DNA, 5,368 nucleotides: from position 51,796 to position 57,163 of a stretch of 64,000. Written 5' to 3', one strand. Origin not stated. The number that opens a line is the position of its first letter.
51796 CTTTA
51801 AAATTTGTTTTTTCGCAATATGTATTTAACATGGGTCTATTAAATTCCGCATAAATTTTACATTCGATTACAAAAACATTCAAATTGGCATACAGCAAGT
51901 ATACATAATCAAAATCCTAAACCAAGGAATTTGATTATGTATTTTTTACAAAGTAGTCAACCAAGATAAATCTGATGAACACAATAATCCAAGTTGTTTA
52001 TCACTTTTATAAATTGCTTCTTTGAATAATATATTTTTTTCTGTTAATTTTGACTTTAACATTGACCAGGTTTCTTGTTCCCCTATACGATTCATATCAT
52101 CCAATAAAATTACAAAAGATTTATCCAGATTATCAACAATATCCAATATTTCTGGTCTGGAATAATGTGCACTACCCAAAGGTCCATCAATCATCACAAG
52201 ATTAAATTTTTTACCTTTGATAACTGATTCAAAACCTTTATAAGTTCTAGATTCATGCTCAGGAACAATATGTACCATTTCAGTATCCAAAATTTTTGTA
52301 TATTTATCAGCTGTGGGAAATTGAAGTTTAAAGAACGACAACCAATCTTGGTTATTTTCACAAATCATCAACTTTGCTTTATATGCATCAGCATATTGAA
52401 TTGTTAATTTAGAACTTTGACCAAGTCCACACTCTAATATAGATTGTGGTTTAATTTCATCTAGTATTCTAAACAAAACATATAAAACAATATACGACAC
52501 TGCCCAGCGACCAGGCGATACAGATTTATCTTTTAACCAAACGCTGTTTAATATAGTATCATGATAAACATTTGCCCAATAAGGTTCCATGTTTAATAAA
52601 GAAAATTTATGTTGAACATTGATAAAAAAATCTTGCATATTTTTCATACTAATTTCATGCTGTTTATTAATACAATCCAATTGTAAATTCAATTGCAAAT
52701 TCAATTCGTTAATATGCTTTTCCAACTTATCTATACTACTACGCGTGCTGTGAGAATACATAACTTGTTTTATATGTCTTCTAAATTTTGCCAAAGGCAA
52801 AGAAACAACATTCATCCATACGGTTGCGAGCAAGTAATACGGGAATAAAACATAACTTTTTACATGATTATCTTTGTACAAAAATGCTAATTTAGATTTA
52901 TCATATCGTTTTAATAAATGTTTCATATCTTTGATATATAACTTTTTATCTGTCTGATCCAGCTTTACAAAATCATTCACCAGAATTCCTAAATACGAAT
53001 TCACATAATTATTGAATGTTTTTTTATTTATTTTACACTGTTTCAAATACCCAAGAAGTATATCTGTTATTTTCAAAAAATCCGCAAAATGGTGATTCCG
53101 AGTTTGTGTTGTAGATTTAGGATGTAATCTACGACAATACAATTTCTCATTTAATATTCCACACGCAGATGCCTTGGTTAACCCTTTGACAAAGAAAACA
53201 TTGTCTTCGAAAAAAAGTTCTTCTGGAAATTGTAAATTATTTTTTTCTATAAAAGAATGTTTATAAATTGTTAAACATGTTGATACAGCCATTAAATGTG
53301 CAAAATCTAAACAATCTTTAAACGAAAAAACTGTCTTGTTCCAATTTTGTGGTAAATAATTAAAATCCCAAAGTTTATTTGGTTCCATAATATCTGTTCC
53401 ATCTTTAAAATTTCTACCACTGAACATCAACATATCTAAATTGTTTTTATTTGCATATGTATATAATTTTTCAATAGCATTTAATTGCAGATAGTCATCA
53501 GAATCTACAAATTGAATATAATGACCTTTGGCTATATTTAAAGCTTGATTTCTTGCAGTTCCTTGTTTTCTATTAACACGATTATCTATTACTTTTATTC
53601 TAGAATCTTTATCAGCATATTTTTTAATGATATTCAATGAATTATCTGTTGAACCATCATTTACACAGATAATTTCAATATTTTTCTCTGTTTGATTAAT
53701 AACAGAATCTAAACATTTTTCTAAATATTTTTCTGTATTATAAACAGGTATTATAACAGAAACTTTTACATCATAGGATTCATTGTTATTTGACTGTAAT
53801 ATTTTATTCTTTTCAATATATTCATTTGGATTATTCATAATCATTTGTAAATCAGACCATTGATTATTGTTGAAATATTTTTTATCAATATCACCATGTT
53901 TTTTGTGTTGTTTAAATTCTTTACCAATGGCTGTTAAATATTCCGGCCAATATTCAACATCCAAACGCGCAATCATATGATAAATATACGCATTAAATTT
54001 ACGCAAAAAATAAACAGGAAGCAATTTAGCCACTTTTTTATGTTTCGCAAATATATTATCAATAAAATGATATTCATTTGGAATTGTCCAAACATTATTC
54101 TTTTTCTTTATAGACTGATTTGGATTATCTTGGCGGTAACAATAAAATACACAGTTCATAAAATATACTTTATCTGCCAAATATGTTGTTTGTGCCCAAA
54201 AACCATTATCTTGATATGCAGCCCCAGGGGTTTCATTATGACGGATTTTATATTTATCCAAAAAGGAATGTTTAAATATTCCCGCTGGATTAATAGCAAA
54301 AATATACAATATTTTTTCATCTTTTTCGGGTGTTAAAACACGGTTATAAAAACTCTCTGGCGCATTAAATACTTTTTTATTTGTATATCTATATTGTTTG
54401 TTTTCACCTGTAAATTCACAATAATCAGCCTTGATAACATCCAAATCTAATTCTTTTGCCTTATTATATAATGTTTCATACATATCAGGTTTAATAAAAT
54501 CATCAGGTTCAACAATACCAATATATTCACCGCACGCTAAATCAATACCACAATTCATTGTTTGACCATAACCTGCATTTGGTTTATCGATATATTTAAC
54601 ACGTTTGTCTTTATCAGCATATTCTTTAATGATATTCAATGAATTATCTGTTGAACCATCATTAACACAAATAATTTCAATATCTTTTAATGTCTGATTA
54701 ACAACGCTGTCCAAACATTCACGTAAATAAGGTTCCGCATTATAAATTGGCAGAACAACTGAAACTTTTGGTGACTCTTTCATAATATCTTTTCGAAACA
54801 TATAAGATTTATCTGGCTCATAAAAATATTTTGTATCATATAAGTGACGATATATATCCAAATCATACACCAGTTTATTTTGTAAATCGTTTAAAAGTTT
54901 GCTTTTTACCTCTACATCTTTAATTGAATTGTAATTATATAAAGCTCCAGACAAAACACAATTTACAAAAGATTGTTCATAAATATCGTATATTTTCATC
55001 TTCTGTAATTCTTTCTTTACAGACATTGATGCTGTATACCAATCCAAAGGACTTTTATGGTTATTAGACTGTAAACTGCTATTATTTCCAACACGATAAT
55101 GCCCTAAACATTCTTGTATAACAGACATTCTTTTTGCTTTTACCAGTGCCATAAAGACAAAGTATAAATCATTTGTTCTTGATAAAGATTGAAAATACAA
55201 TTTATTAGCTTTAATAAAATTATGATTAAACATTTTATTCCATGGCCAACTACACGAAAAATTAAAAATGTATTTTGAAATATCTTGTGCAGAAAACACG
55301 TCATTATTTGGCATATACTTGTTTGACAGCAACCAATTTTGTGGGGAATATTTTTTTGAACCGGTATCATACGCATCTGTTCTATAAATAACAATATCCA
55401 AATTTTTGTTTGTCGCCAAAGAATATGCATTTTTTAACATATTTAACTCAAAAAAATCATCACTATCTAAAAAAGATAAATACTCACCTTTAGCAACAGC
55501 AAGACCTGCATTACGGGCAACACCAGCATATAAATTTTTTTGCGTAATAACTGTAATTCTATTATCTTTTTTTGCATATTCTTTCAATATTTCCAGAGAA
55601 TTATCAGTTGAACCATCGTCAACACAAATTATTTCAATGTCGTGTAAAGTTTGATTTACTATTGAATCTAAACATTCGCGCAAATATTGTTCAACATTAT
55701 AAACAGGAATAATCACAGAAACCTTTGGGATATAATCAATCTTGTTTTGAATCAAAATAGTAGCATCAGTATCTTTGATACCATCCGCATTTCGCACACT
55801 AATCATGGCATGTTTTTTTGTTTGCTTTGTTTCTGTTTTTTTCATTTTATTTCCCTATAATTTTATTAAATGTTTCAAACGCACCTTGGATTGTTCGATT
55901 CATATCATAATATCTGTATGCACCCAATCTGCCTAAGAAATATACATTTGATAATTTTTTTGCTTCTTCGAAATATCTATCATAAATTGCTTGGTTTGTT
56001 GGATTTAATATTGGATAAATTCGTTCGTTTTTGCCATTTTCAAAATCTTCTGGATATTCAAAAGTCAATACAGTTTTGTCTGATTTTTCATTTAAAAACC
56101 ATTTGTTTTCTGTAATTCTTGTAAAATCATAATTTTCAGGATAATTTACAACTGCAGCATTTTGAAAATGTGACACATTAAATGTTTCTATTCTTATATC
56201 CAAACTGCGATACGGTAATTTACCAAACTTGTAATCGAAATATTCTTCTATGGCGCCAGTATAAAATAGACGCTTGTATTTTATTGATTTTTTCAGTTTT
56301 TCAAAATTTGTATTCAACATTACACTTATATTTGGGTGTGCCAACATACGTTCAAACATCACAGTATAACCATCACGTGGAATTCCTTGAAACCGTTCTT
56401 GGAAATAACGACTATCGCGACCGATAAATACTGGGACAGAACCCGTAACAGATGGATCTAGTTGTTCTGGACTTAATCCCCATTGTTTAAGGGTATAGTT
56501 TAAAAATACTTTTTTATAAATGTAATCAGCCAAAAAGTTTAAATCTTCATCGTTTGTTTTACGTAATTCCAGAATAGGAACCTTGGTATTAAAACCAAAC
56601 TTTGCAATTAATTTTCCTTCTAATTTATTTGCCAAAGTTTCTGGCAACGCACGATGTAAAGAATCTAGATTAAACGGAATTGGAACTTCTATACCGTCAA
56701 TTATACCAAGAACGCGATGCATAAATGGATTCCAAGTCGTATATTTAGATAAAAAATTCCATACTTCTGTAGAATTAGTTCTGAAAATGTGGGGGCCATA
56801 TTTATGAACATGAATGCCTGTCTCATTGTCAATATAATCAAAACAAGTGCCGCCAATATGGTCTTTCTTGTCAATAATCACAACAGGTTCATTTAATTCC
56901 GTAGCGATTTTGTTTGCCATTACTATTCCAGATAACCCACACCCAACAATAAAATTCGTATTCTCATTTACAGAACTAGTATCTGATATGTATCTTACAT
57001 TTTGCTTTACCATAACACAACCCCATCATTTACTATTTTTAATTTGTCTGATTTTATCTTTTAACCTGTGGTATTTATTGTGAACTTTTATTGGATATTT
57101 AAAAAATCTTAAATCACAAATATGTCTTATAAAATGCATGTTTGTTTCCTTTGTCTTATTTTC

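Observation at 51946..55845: Single 1299-aa polypeptide combining three GT2 glycosyltransferase modules, a coiled coil and a methyltransferase-like domain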

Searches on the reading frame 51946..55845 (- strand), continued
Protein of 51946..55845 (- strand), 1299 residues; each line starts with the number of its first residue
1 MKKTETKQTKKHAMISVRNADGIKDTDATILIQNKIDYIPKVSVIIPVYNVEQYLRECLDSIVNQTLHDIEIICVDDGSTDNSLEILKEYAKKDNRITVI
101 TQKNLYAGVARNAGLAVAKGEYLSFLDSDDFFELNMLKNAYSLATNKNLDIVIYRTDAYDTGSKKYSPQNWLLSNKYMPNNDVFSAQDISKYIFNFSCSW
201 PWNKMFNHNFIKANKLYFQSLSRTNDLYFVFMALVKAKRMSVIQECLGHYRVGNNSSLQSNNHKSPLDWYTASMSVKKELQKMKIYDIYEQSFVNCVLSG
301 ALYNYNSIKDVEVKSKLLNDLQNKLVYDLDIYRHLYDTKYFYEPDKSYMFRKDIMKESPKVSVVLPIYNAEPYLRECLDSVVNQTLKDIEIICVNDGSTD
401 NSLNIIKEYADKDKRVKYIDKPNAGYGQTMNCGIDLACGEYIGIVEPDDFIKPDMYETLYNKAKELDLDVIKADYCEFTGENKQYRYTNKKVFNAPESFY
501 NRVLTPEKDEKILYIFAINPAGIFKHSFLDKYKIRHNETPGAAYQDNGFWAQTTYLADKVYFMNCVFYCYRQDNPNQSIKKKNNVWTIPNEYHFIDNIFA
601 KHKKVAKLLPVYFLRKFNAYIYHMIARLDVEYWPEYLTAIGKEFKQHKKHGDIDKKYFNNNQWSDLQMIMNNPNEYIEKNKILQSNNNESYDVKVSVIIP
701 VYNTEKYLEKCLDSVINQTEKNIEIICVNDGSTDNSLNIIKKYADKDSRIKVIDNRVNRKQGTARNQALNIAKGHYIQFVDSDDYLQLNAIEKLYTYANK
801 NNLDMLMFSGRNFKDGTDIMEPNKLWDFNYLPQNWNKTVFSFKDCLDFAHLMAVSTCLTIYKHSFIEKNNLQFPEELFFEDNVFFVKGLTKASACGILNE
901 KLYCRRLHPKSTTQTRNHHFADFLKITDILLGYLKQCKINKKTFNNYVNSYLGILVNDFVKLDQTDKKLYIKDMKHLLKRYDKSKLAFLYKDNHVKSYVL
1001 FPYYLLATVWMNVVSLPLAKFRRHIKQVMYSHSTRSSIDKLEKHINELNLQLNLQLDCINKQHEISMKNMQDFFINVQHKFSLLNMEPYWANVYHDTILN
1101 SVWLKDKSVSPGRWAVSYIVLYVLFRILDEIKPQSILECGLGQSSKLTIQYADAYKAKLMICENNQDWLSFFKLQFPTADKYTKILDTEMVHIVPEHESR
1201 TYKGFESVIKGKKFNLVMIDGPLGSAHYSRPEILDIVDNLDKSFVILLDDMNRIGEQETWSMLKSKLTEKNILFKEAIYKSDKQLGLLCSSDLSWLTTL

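Call 38: search_solved_structures(query=window:51946-55845:-, max_evalue=0.001)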
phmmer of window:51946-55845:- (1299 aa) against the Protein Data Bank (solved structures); distinct sequences matched with E-value up to 0.001: 29.
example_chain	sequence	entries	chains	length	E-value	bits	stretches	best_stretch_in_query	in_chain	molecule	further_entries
2z87_A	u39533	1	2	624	4.6e-32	114.3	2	339-468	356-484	Chondroitin synthase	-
2z86_A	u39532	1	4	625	4.7e-32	114.3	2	339-468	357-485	Chondroitin synthase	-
3bcv_A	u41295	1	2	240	9.7e-31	109.9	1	358-471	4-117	Putative glycosyltransferase protein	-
5hea_A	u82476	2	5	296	2.6e-30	108.5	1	41-181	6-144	Putative glycosyltransferase (GalT1)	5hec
5tze_C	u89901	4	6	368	9.4e-21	76.9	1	41-288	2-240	Glycosyl transferase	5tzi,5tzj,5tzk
5tz8_A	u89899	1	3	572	2.2e-20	75.6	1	41-287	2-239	Glycosyl transferase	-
6h1j_A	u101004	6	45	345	6e-17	64.3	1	40-287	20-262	Probable ss-1,3-N-acetylglucosaminyltransferase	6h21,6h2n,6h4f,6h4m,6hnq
8bz4_A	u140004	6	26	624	3.2e-15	58.5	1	25-170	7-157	Glycosyltransferase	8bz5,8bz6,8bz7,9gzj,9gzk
8bz8_A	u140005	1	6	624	7.9e-15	57.3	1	25-168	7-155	Glycosyltransferase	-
6p61_A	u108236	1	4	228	1.5e-14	56.3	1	355-475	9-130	Glycosyltransferase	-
8viw_A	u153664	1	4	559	9.2e-13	50.4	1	689-805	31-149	Heparosan synthase B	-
8vh7_A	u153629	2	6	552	9.7e-13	50.3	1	689-805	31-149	Heparosan synthase B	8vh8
3l7m_A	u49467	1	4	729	2.1e-12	49.2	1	694-813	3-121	Teichoic acid biosynthesis protein F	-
3l7j_A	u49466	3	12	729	2.1e-12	49.2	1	694-813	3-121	Teichoic acid biosynthesis protein F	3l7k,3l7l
3l7i_A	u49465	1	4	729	2.2e-12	49.2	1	694-813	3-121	Teichoic acid biosynthesis protein F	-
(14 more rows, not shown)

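Call 74: search_protein_families(library=ncbifam, proteins=[L010:9063-10841:+, L002:15029-16858:-], max_evalue=1e-10)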
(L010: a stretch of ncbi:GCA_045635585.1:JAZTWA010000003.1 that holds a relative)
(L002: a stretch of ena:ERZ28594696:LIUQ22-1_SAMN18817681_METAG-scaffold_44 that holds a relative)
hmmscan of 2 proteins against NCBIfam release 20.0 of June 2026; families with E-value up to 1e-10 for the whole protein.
L010:9063-10841:+ (592 aa): 169 families (the best 25 are shown)
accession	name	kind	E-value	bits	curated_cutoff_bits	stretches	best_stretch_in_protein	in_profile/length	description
TIGR02203.1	MsbA_lipidA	equivalog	4.8e-155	517.3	602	1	18-587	2-571/572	lipid A export permease/ATP-binding protein MsbA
TIGR02204.1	MsbA_rel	hypoth_equivalog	9e-124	414.2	780.4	1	19-586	7-576/576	ABC transporter, permease/ATP-binding protein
NF008381.0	PRK11176.1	equivalog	7e-123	411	867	1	13-587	8-581/582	lipid A ABC transporter ATP-binding protein/permease MsbA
NF045513.1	HepA_fam_ABC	equivalog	2.8e-118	396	725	1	64-585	88-609/610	heterocyst formation ABC transporter subunit HepA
NF010178.0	PRK13657.1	equivalog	1.7e-108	363.6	733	1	108-586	94-571/588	glucan ABC transporter ATP-binding protein/ permease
TIGR00958.1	3a01208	subfamily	8.5e-106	354.9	874.6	1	66-581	200-710/711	antigen peptide transporter 2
TIGR01846.1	type_I_sec_HlyB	subfamily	3.2e-103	346.3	725.55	1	45-585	154-692/694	type I secretion system permease/ATPase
NF052233.1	CphA_assoc_ABC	equivalog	1.6e-102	344.3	880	1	53-589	215-747/766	cyanophycin metabolism-associated ABC transporter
TIGR03796.1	NHLM_micro_ABC1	equivalog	8.7e-91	305.2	853.3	1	32-581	155-708/710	NHLP family bacteriocin export ABC transporter peptidase/permease/ATPase subunit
NF008055.0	PRK10789.1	equivalog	2.3e-86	290.5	845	1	24-585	10-571/590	SmdA family multidrug ABC transporter permease/ATP-binding protein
TIGR03375.1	type_I_sec_LssB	subfamily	8.7e-86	288.7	693.1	1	57-572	176-690/696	type I secretion system permease/ATPase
TIGR01192.1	chvA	subfamily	1.3e-83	281.6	585.4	1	142-581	128-567/585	glucan export ABC transporter ATP-binding protein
TIGR02857.1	CydD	equivalog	3.5e-81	273.8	435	1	49-555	22-528/529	thiol reductant ABC exporter subunit CydD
TIGR03797.1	NHLM_micro_ABC2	equivalog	7.2e-81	272.6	709.4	1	56-584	162-684/686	NHLP bacteriocin export ABC transporter permease/ATPase subunit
TIGR01193.1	bacteriocin_ABC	subfamily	1.1e-80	272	523.85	1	36-582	161-706/708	peptide cleavage/export ABC transporter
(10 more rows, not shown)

L002:15029-16858:- (609 aa): 174 families (the best 25 are shown)
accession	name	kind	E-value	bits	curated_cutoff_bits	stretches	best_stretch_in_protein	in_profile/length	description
TIGR02203.1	MsbA_lipidA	equivalog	3.2e-150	501.4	602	1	36-605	2-571/572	lipid A export permease/ATP-binding protein MsbA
NF008381.0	PRK11176.1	equivalog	2.8e-123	412.3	867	1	33-605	10-581/582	lipid A ABC transporter ATP-binding protein/permease MsbA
TIGR02204.1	MsbA_rel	hypoth_equivalog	3.8e-120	402.2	780.4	1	36-604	6-576/576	ABC transporter, permease/ATP-binding protein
NF045513.1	HepA_fam_ABC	equivalog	1.6e-117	393.5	725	1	86-603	93-609/610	heterocyst formation ABC transporter subunit HepA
NF052233.1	CphA_assoc_ABC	equivalog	2.2e-106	357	880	1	36-608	172-748/766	cyanophycin metabolism-associated ABC transporter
TIGR00958.1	3a01208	subfamily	1.3e-105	354.3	874.6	1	94-599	215-710/711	antigen peptide transporter 2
NF010178.0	PRK13657.1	equivalog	3.1e-104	349.5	733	1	125-600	93-567/588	glucan ABC transporter ATP-binding protein/ permease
TIGR01846.1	type_I_sec_HlyB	subfamily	2.5e-103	346.7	725.55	1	56-603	147-692/694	type I secretion system permease/ATPase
TIGR03796.1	NHLM_micro_ABC1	equivalog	9.7e-88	295.1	853.3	1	52-599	158-708/710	NHLP family bacteriocin export ABC transporter peptidase/permease/ATPase subunit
NF008055.0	PRK10789.1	equivalog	3.2e-84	283.5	845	1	45-603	13-571/590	SmdA family multidrug ABC transporter permease/ATP-binding protein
TIGR03375.1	type_I_sec_LssB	subfamily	7.1e-82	275.8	693.1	1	76-591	177-691/696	type I secretion system permease/ATPase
TIGR03797.1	NHLM_micro_ABC2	equivalog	1.7e-79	268.1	709.4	1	66-593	154-676/686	NHLP bacteriocin export ABC transporter permease/ATPase subunit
TIGR02857.1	CydD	equivalog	5.9e-79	266.4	435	1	68-573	23-528/529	thiol reductant ABC exporter subunit CydD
TIGR01193.1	bacteriocin_ABC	subfamily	1.1e-78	265.5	523.85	1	69-600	177-706/708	peptide cleavage/export ABC transporter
TIGR01192.1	chvA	subfamily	3.3e-78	263.8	585.4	1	177-599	145-567/585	glucan export ABC transporter ATP-binding protein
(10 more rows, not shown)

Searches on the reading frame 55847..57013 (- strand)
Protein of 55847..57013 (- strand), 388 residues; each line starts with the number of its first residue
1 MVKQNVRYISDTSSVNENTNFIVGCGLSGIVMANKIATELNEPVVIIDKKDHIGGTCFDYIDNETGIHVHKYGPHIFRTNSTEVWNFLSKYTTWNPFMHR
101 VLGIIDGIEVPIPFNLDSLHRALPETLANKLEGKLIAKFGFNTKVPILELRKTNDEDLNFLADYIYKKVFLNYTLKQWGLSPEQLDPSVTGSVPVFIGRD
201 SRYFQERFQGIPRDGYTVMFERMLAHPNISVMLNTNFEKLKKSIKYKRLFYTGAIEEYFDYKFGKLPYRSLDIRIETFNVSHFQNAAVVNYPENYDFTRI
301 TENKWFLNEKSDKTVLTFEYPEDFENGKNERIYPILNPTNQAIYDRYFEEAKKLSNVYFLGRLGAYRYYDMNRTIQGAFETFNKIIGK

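Call 7: search_protein_families(library=pfam, proteins=[window:55847-57013:-], max_evalue=0.001)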
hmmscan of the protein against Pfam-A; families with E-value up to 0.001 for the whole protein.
window:55847-57013:- (388 aa): 2 families
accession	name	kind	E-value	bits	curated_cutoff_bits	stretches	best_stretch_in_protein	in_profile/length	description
PF03275.19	GLF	-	2e-71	240.3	26.3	1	168-368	1-203/203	UDP-galactopyranose mutase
PF13450.12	NAD_binding_8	-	1.1e-14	54.9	21.9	1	22-90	1-67/68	NAD(P)-binding Rossmann-like domain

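Call 65: search_protein_families(library=ncbifam, proteins=[window:55847-57013:-], max_evalue=0.00001)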
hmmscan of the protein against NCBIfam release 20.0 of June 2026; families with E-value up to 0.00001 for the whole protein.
window:55847-57013:- (388 aa): 3 families
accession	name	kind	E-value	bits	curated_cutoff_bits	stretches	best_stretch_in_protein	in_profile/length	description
TIGR00031.1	UDP-GALP_mutase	equivalog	5.3e-130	433.8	303.75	1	21-386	5-377/378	UDP-galactopyranose mutase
NF005547.0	PRK07208.1-3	equivalog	4.4e-08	32.3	380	1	17-269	4-262/465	hypothetical protein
NF005546.0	PRK07208.1-2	equivalog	2.4e-07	29.7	418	0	331-386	449-503/527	hypothetical protein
